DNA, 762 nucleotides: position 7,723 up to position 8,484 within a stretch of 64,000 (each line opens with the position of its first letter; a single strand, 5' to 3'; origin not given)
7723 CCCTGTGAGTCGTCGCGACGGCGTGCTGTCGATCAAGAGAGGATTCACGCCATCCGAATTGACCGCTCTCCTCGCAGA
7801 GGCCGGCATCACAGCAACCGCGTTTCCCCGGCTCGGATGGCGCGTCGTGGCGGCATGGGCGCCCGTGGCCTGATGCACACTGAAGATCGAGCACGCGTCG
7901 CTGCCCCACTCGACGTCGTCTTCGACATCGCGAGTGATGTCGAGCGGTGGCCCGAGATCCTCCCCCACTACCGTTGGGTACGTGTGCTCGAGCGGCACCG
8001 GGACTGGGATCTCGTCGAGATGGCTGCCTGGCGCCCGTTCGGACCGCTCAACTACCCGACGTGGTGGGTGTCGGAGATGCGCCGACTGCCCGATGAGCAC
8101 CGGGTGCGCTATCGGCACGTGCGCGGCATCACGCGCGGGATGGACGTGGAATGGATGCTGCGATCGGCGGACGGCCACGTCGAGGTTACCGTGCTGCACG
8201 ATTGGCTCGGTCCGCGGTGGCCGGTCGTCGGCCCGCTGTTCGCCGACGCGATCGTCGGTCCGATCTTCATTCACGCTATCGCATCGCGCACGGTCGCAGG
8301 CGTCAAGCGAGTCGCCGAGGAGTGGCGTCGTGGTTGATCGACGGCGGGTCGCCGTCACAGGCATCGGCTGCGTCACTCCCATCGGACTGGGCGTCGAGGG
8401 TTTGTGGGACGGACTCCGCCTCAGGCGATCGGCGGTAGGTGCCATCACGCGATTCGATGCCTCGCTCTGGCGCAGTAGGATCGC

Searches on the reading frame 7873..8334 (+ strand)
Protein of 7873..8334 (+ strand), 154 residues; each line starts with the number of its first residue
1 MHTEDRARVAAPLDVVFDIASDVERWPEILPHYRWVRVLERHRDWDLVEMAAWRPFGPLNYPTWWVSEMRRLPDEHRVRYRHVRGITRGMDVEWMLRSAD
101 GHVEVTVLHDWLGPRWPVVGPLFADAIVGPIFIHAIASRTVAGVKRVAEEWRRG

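Call 9: search_protein_families(library=pfam, proteins=[window:7874-8334:+], max_evalue=0.01)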
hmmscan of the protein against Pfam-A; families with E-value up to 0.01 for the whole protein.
window:7874-8334:+ (153 aa): 0 families

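Call 10: search_protein_families(library=ncbifam, proteins=[window:7874-8334:+], max_evalue=0.01)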
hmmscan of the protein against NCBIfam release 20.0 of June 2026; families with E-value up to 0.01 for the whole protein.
window:7874-8334:+ (153 aa): 0 families

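Call 14: find_homologous_proteins(query=window:7874-8334:+)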
Query window:7874-8334:+: 152 candidates shared short words with the query, none scored E <= 0.001.
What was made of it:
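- Tried and rejected: They returned nothing (calls 9, 10, 14) and cost one homolog search.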

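Call 22: search_protein_families(library=pfam, proteins=[window:7873-8334:+], max_evalue=0.01)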
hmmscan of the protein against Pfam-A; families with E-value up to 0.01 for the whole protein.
window:7873-8334:+ (154 aa): 2 families
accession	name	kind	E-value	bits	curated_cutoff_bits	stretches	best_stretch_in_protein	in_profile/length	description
PF03364.25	Polyketide_cyc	-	6.9e-12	46.2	23.4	1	9-122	1-109/126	Polyketide cyclase / dehydrase and lipid transport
PF10604.15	Polyketide_cyc2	-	3.5e-05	24.5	27.4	1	4-127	5-121/142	Polyketide cyclase / dehydrase and lipid transport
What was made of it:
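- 7873..8337 (+): G4: aromatase/cyclase-type SRPBCC protein. PF03364 at 46 bits (call 22).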

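Call 28: search_protein_representatives(protein=window:7873-8334:+)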
Query: 154 residues. Proteins with E-value up to 0.001 (for the whole library): 625; up to 1e-10: 316; up to 1e-30: 21. The best 150 are listed.
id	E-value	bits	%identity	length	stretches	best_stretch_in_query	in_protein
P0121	1.7e-47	177.7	57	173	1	1-133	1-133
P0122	1.8e-44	167.9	59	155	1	16-150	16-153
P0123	1.2e-42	161.9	54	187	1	4-152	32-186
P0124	1.1e-41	158.8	56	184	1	1-149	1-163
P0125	2.9e-40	154.1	54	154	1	1-147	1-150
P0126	4.8e-40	153.4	52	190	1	2-153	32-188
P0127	1.9e-38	148.2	46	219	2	8-99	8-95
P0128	2.3e-38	148.0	51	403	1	2-150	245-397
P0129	4.6e-38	147.0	65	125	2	1-97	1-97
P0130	3.7e-37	144.0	52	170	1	5-149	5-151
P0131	4.0e-37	143.9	61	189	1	1-114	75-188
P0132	1.2e-36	142.4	55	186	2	2-101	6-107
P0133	2.1e-36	141.6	70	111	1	1-100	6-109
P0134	6.0e-36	140.1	60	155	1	1-109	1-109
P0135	3.0e-35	137.8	46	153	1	1-149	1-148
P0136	1.4e-32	129.1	46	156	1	1-151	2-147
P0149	2.8e-29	118.4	46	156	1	1-150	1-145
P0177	2.7e-25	105.4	40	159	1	2-151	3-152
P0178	3.1e-25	105.2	62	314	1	1-90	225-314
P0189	4.4e-24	101.5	40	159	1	3-152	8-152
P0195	1.1e-23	100.2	36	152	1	1-149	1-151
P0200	3.6e-23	98.5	48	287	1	1-122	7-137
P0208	2.3e-22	95.9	38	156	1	1-146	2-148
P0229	9.2e-21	90.7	39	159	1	2-149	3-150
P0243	1.1e-19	87.2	39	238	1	9-152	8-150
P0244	1.8e-19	86.4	36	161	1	1-152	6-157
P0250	9.7e-19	84.1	56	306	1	8-94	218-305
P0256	2.6e-18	82.7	38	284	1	3-150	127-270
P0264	4.2e-18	82.0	40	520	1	8-128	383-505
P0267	4.8e-18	81.8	40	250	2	1-97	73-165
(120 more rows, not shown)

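Call 30: search_protein_families(library=pfam, proteins=[P0128, P0264, P0256, P0178, P0250, P0200, P0243, P0267], max_evalue=0.001)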
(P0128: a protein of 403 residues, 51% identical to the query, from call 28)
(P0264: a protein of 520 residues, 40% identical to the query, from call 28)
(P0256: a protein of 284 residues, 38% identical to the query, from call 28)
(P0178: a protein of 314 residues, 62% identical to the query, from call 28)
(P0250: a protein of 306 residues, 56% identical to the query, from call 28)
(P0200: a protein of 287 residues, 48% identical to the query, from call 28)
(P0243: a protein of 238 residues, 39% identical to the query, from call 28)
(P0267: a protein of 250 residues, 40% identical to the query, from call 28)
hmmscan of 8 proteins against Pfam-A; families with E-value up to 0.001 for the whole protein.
P0128 (403 aa): 8 families
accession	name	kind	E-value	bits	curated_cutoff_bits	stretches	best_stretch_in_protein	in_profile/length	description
PF08241.18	Methyltransf_11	-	5.9e-15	56.1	21.2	1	61-152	1-89/95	Methyltransferase domain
PF13649.12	Methyltransf_25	-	3.2e-13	50.6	27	1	61-151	2-94/97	Methyltransferase domain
PF03364.25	Polyketide_cyc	-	4.1e-10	40.4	23.4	1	252-375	1-114/126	Polyketide cyclase / dehydrase and lipid transport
PF08242.18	Methyltransf_12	-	1.8e-08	35.4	30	1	61-151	1-93/98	Methyltransferase domain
PF13847.12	Methyltransf_31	-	1.5e-07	31.7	27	1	58-155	5-108/145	Methyltransferase domain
PF01209.24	Ubie_methyltran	-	3.1e-06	27.1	20.1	1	59-156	50-149/233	ubiE/COQ5 methyltransferase family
PF10604.15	Polyketide_cyc2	-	2.3e-05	25.1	27.4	1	244-396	1-142/142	Polyketide cyclase / dehydrase and lipid transport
PF13489.12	Methyltransf_23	-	3.2e-05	24.1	27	1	51-163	17-123/164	Methyltransferase domain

P0264 (520 aa): 12 families
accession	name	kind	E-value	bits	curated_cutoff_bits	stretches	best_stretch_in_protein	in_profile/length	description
PF01494.25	FAD_binding_3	-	9.2e-32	111.1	22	1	4-316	3-330/349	FAD binding domain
PF03364.25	Polyketide_cyc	-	4.3e-12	46.8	23.4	1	384-513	1-122/126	Polyketide cyclase / dehydrase and lipid transport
PF01266.30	DAO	-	5.3e-07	29.9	27.9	1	5-37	2-34/353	FAD dependent oxidoreductase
PF07992.20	Pyr_redox_2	-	1e-05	25.5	26.1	1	3-37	1-36/291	Pyridine nucleotide-disulphide oxidoreductase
PF10604.15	Polyketide_cyc2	-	1.3e-05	26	27.4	1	379-513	5-138/142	Polyketide cyclase / dehydrase and lipid transport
PF04820.20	Trp_halogenase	-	1.4e-05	24.6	21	0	4-40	1-41/458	Tryptophan halogenase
PF05834.18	Lycopene_cycl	-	3.2e-05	23.6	23.4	0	5-157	2-145/380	Lycopene cyclase protein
PF12831.13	FAD_oxidored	-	6.2e-05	22.9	27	1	5-55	2-47/416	FAD dependent oxidoreductase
PF13450.12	NAD_binding_8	-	6.9e-05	23.5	21.9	1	7-34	1-28/68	NAD(P)-binding Rossmann-like domain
PF00890.30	FAD_binding_2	-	0.00046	19.9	20.4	1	5-34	2-31/414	FAD binding domain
PF01134.28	GIDA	-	0.00057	19.5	22.1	1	5-45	2-38/391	Glucose inhibited division protein A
PF01946.23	Thi4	-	0.00083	19.1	26.2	0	4-37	19-53/235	Thi4 family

P0256 (284 aa): 2 families
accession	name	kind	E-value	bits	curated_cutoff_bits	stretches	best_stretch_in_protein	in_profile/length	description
PF10604.15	Polyketide_cyc2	-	2.5e-07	31.5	27.4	1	125-269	2-142/142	Polyketide cyclase / dehydrase and lipid transport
PF03364.25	Polyketide_cyc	-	4.5e-05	24.1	23.4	1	133-232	1-97/126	Polyketide cyclase / dehydrase and lipid transport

P0178 (314 aa): 0 families

P0250 (306 aa): 1 family
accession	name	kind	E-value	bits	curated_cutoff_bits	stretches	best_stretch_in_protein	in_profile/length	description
PF00067.27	p450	-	2.9e-12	46.6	22.8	1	46-203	9-180/462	Cytochrome P450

P0200 (287 aa): 1 family
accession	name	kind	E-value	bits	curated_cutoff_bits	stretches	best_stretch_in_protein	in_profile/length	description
PF03364.25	Polyketide_cyc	-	1.2e-05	26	23.4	1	15-122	1-95/126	Polyketide cyclase / dehydrase and lipid transport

P0243 (238 aa): 2 families
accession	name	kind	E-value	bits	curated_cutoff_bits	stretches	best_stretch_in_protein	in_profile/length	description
PF10604.15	Polyketide_cyc2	-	2.4e-09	38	27.4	1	4-147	6-142/142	Polyketide cyclase / dehydrase and lipid transport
PF03364.25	Polyketide_cyc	-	1.1e-08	35.8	23.4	1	8-122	1-111/126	Polyketide cyclase / dehydrase and lipid transport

P0267 (250 aa): 2 families
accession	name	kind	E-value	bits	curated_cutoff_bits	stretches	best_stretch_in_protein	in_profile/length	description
PF03364.25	Polyketide_cyc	-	2.7e-17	63.7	23.4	2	81-166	1-84/126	Polyketide cyclase / dehydrase and lipid transport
PF10604.15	Polyketide_cyc2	-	2.5e-07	31.5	27.4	1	75-147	4-76/142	Polyketide cyclase / dehydrase and lipid transport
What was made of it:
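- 7199..7873 (+): G3: class I SAM methyltransferase, PRK06202-like. An MT-SRPBCC fusion exists, P0128 (call 30).
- MT-SRPBCC and FAD-SRPBCC proteins exist (call 30). They are fused pairwise in some proteins (call 30).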

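Call 35: find_related_loci(query=A3, collection=genome_contigs, flank=10000)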
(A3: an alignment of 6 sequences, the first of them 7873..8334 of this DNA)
Query A3 (154 aa) in genome_contigs; peptide patterns used: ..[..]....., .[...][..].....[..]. (x = any residue, [..] = any of these).
599 stretches matched a pattern (row limit reached: there are more); 583 encode a relative of the query (tblastn E <= 1e-3); the best 80 are kept; 80 distinct loci.
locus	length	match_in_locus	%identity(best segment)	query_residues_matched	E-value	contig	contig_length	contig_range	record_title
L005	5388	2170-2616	65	1-149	4e-60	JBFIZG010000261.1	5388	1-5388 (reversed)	MAG: Gemmatimonadales bacterium isolate Mix_sand14.2021.12.G.67 k141_2057355_length_5388_cov_9.0000, whole genome shotgu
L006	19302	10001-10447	63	1-149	8e-60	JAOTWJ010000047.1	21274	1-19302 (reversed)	MAG: Gemmatimonadota bacterium isolate 13_May_SF_Bin78 13_May_SF_Bin78_scaffold_1667_c1, whole genome shotgun sequence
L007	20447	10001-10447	62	1-149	1e-58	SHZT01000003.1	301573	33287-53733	MAG: Gemmatimonadetes bacterium isolate Baikal-deep-G155 BACOMB-C23, whole genome shotgun sequence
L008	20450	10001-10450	63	1-150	2e-58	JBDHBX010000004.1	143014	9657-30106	MAG: Gemmatimonadota bacterium isolate M8-12_Bin_273 M8-12_Bin_273_scaffold_109, whole genome shotgun sequence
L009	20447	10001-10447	60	1-149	9e-58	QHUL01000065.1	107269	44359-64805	MAG: Gemmatimonadetes bacterium isolate AG29 14_1009_02_40cm_scaffold_325_curated, whole genome shotgun sequence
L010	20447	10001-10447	62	1-149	7e-58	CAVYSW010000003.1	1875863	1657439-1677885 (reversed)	MAG: uncultured Gemmatimonadales bacterium isolate MFD05942.bin.1.466 genome assembly, contig: contig_25011, whole genom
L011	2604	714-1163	65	1-149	8e-58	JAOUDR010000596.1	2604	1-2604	MAG: Gemmatimonadota bacterium isolate 4_1_Jan_SF_Bin35 4_1_Jan_SF_Bin35_scaffold_25716_c1, whole genome shotgun sequenc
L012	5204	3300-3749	61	1-150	5e-57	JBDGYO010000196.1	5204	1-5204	MAG: Gemmatimonadota bacterium isolate M3-38_Bin_121 M3-38_Bin_121_scaffold_114440, whole genome shotgun sequence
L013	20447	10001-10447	62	1-149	2e-56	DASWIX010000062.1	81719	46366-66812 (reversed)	MAG TPA_asm: Gemmatimonadales bacterium isolate SMAG_U2880 k141_3193314, whole genome shotgun sequence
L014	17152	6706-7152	61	1-149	5e-56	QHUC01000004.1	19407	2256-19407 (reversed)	MAG: Gemmatimonadetes bacterium isolate AG37 14_0929_12_40cm_scaffold_1637_curated, whole genome shotgun sequence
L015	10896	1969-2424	61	1-152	8e-56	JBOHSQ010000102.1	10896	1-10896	MAG: Gemmatimonadales bacterium isolate M3-S_metawrap_bin.210 k127_768003, whole genome shotgun sequence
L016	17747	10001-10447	63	1-149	8e-56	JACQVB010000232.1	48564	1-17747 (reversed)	MAG: Gemmatimonadetes bacterium isolate NC_groundwater_1452_Ag_S-0.65um_65_21 S_p65_S5_coassembly_k141_4310312, whole ge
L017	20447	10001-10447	60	1-149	2e-55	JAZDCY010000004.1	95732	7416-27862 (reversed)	MAG: Gemmatimonadota bacterium isolate LQ108M_Bin_23 LQ108M_Bin_23_scaffold_4, whole genome shotgun sequence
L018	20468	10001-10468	62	3-154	3e-55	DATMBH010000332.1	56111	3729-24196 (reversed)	MAG TPA_asm: Gemmatimonadales bacterium isolate SMAG_U13348 k141_36865, whole genome shotgun sequence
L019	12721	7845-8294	63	1-145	3e-55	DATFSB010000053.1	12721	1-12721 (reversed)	MAG TPA_asm: Gemmatimonadales bacterium isolate SMAG_U9373 k141_358390, whole genome shotgun sequence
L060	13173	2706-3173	57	1-154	2e-51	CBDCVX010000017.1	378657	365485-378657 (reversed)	MAG: Longimicrobiales bacterium isolate a0b5b817-e2af-4f96-8917-99eef08e4199 genome assembly, contig: contig_17, whole g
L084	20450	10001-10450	56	3-150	6e-48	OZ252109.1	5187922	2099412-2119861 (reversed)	MAG: Longimicrobiales bacterium isolate 1d53c583-c24b-4857-8c2e-3ad10d23d6df genome assembly, chromosome: 1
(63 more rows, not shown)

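Call 37: list_cluster_members(proteins=[P0136, P0149, P0177, P0189, P0195, P0208, P0229, P0244, P0264, P0128])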
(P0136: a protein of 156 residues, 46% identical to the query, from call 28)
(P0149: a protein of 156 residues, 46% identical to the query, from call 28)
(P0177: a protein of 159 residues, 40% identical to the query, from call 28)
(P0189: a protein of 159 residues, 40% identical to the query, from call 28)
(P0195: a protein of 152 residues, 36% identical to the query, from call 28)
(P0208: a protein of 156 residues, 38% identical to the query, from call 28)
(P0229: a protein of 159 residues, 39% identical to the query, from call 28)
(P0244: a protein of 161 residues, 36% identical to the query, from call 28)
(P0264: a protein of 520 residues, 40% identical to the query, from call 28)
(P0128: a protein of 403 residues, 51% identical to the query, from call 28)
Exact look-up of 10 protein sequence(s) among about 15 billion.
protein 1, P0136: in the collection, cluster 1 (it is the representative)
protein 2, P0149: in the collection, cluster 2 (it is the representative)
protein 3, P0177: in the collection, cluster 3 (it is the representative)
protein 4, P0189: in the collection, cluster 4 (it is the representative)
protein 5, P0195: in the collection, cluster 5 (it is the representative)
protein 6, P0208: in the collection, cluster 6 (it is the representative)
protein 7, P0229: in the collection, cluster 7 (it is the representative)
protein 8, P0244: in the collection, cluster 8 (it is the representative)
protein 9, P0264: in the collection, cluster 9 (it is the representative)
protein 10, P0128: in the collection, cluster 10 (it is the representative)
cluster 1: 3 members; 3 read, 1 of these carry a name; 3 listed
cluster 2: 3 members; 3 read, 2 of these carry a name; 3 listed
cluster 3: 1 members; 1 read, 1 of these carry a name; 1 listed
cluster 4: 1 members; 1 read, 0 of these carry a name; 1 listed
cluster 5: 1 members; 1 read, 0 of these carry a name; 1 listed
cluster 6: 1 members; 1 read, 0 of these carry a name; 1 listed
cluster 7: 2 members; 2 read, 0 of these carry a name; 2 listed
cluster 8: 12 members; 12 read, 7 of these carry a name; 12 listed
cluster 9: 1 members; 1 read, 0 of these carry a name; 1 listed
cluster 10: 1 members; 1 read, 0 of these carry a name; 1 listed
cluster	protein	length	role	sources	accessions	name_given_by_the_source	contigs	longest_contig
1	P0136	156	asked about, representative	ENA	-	-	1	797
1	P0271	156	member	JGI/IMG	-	ribosome-associated toxin RatA of RatAB toxin-antitoxin module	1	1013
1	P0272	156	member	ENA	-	-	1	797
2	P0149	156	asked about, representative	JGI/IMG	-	ribosome-associated toxin RatA of RatAB toxin-antitoxin module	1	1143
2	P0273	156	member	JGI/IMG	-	ribosome-associated toxin RatA of RatAB toxin-antitoxin module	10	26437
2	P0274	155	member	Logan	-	-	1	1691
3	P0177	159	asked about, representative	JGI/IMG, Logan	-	ribosome-associated toxin RatA of RatAB toxin-antitoxin module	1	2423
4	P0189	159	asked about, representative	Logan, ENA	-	-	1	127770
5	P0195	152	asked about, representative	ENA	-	-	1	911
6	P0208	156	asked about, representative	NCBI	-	-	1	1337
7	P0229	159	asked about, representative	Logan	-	-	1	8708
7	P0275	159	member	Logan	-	-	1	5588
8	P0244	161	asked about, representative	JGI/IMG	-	aromatase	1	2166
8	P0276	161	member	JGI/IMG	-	uncharacterized membrane protein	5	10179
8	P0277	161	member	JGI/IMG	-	aromatase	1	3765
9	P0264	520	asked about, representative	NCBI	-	-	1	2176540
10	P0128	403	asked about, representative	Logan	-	-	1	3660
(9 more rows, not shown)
